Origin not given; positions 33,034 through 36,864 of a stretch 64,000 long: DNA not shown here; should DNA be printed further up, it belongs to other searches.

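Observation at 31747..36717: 1656-aa single ORF fusing a PMT_2/ArnT-like module, a ~360-aa non-membrane domain and a complete YYY domain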

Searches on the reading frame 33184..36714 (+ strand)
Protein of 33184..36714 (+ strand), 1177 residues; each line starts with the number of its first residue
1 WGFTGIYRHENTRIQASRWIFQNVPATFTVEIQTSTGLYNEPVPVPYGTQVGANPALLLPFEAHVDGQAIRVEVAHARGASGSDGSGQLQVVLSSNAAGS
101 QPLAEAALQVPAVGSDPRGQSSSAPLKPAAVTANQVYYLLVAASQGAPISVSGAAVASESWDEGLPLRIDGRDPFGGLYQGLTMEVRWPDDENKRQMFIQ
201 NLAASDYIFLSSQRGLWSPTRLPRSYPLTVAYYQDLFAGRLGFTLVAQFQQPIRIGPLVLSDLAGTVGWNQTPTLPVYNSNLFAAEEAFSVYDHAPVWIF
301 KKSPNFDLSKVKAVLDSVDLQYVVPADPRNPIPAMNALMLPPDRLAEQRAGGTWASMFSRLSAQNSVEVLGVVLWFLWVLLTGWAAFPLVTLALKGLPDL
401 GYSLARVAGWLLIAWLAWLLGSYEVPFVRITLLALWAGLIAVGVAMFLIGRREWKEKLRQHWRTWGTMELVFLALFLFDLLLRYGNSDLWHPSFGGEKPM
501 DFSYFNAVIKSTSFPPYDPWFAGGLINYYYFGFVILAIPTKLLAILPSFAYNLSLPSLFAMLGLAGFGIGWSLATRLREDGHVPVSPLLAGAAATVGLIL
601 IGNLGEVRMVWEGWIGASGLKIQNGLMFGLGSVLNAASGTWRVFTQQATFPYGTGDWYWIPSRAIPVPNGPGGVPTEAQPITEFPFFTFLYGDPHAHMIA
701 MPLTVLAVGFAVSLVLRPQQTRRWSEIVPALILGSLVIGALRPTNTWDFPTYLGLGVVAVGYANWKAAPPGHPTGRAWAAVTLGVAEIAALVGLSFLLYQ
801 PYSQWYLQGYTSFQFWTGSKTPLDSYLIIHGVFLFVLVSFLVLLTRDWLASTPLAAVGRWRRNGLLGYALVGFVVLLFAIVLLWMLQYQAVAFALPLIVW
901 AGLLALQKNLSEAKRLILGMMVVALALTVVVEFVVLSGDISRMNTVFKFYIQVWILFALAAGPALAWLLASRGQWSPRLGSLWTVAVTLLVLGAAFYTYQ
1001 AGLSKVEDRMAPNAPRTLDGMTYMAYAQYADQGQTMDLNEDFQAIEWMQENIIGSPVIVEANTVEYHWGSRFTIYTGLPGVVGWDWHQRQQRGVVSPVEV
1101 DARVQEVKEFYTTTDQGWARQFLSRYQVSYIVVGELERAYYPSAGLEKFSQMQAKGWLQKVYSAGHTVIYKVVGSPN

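Call 34: find_related_loci(query=A2, collection=genome_contigs, flank=8000)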
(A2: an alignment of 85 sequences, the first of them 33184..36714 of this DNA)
Query A2 (1177 aa) in genome_contigs; peptide patterns used: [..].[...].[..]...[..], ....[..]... (x = any residue, [..] = any of these).
600 stretches matched a pattern (row limit reached: there are more); 596 encode a relative of the query (tblastn E <= 1e-3); the best 80 are kept; 80 distinct loci.
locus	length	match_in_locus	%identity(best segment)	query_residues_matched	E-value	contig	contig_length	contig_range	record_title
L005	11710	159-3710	59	1-1177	0e+0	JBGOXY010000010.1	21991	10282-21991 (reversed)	MAG: Anaerolineae bacterium isolate OBJ_0618_130150_56 k141_2652262_length_21991_cov_38.6261, whole genome shotgun seque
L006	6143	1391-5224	45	4-1173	0e+0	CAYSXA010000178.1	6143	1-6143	MAG TPA_asm: uncultured Anaerolineaceae bacterium isolate binchicken_co64_138 genome assembly, contig: NODE_8846_length_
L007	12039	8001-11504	43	1-1173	0e+0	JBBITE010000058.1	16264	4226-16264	MAG: Anaerolineae bacterium isolate RVF170221_bin_39 NODE_3861_length_16264_cov_15.830711, whole genome shotgun sequence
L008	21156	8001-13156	43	24-1173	0e+0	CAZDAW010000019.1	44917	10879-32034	MAG TPA_asm: uncultured Anaerolineaceae bacterium isolate SRP167436_co1_201 genome assembly, contig: NODE_1046_length_44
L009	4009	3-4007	43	32-1175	0e+0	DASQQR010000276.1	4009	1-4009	MAG TPA_asm: Anaerolineales bacterium isolate SMAG_U10862 k141_309042, whole genome shotgun sequence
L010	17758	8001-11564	40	1-1172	0e+0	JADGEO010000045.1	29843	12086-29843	MAG: Anaerolineales bacterium isolate BB38 NODE_45_length_29843_cov_19.575220, whole genome shotgun sequence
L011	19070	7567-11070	44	1-1173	0e+0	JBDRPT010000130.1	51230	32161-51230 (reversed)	MAG: Chloroflexota bacterium isolate MEGAHIT-group-2.133 k141_1240273, whole genome shotgun sequence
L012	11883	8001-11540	42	3-1175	0e+0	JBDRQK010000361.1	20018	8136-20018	MAG: Chloroflexota bacterium isolate MEGAHIT-group-2.40 k141_841107, whole genome shotgun sequence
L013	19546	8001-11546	42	6-1173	0e+0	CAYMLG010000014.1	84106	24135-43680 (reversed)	MAG TPA_asm: uncultured Anaerolineaceae bacterium isolate binchicken_co350_84 genome assembly, contig: NODE_423_length_8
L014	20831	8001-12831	43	60-1173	0e+0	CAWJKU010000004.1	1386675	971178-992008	MAG: uncultured Chloroflexia bacterium isolate MFD05942.bin.2.42 genome assembly, contig: contig_65684, whole genome sho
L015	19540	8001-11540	42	1-1173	0e+0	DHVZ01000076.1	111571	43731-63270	MAG TPA_asm: Anaerolineales bacterium UBA5195 UBA5195_contig_5357, whole genome shotgun sequence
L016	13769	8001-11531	42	1-1173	0e+0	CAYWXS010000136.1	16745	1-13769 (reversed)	MAG TPA_asm: uncultured Anaerolinea sp. isolate SRP284006_co1_157 genome assembly, contig: NODE_5848_length_16745_cov_9.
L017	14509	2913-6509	41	1-1173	0e+0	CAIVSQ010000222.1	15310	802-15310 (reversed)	MAG: uncultured Anaerolineae bacterium isolate Loclat_bin-05256 genome assembly, contig: bin-05256:222/612, whole genome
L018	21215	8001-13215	40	2-1172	0e+0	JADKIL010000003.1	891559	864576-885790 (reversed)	MAG: Candidatus Villigracilis vicinus isolate Skiv_MAXAC.043 tig00001409-10-8894180, whole genome shotgun sequence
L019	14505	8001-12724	43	3-1172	0e+0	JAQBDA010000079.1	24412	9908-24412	MAG: Chloroflexota bacterium isolate MAG_401_bin-08 401_bin-08_ctg-079, whole genome shotgun sequence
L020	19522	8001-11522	42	2-1173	0e+0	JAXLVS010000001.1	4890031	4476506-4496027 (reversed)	MAG: Anaerolineales bacterium isolate STL-CHL3 C1.302.fa-1, whole genome shotgun sequence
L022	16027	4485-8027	39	3-1173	0e+0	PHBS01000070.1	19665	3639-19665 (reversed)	MAG: Chloroflexi bacterium HGW-Chloroflexi-8 08E140C01_scaffold_1914, whole genome shotgun sequence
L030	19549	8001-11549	40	3-1175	0e+0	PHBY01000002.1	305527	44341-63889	MAG: Chloroflexi bacterium HGW-Chloroflexi-2 bjp_ig2069_scaffold_21, whole genome shotgun sequence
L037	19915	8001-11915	44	3-1173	0e+0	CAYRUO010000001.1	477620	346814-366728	MAG TPA_asm: uncultured Thermanaerothrix sp. isolate binchicken_co40_18 genome assembly, contig: NODE_12_length_477620_c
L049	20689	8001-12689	40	1-1173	0e+0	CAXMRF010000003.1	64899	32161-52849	MAG: uncultured Nitrosomonadaceae bacterium isolate 10C-St20-MC-01_bin.10.strict genome assembly, contig: NODE_3_length_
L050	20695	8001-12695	40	1-1175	0e+0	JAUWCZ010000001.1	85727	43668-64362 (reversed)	MAG: Chloroflexota bacterium isolate CSMAG_2151 CSMAG_2151_k141_2293269_length_85727_cov_10.2222, whole genome shotgun s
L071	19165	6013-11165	39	30-1173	0e+0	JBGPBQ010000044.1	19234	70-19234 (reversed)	MAG: Anaerolineae bacterium isolate OBJ_0618_130150_101 k141_7326905_length_19234_cov_11.3373, whole genome shotgun sequ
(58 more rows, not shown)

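Call 50: predict_structure(alignment_id=A2)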
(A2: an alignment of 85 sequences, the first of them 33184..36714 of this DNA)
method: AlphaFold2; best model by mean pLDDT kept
length: 1177 residues; sequences in the alignment: 85
mean_pLDDT: 90.9   pTM: 0.79
mean pLDDT of the five models: 90.9, 90.7, 89.8, 88.0, 87.7
residues with pLDDT >= 90: 901; 70-90: 199; 50-70: 60; < 50: 17
segments of 3 or more residues with pLDDT < 50: 1-3, 265-274
pLDDT, mean of each block of 10 residues (from residue 1): 59 92 94 96 88 91 96 93 79 94 95 85 95 96 88 89 79 69 87 95 94 82 85 92 94 73 49 49 53 84 94 94 65 66 91 88 97 98 98 97 98 98 95 98 97 97 98 98 96 80 95 94 90 98 98 98 99 96 92 98 95 95 76 95 96 94 94 92 95 94 98 97 96 98 95 98 93 78 97 97 84 91 97 98 94 79 79 88 95 96 94 98 98 91 93 98 97 94 97 97 95 96 96 94 97 95 88 95 87 80 95 98 96 97 97 98 98 74
secondary structure, 60 per line:
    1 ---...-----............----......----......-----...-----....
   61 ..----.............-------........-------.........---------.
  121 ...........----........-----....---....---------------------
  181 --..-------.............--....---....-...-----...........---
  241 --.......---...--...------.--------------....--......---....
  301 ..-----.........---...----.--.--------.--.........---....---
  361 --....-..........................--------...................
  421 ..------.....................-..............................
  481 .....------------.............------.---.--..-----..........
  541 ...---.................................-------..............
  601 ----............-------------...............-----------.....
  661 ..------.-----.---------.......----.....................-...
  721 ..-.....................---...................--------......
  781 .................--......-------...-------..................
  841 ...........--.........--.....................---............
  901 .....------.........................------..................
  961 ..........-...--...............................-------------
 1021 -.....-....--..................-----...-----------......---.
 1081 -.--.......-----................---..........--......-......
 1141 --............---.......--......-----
elements in order (helices of 4 or more, strands of 3 or more residues): H12-23 E28-33 E38-43 E49-51 E57-62 E67-79 E87-94 E102-110 E120-131 E136-143 E149-152 E156-159 H192-204 E207-210 H214-217 H227-237 E243-249 E253-255 E258-260 H282-285 H288-293 E297-302 H308-316 H342-350 H354-357 H363-366 H368-393 H402-422 H429-449 H451-485 H498-510 H531-543 H547-579 H587-600 H605-616 H630-644 H656-662 H685-691 H696-716 H718-722 H724-744 H748-766 H775-797 H800-805 E813-815 H823-851 H854-862 H865-885 H889-905 H912-933 E934-936 H943-970 H977-1007 H1022-1026 E1028-1031 E1034-1037 H1038-1051 E1057-1059 H1071-1076 H1085-1091 H1097-1112 H1116-1125 E1128-1133 H1135-1140 H1143-1154 E1158-1164 E1167-1172
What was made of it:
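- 34285..36204 (+): YYY/DUF2298 membrane module, aa 847-1486: about 16 TM helices, N-terminus outside, predicted GT-C fold. AF2 pLDDT 90.9 (call 50).
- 36205..36714 (+): C-terminal ectodomain of the YYY unit, aa 1487-1656 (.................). AF2 alpha/beta fold with high pLDDT (call 50).
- The AF2 model has pLDDT 90.9 (call 50).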
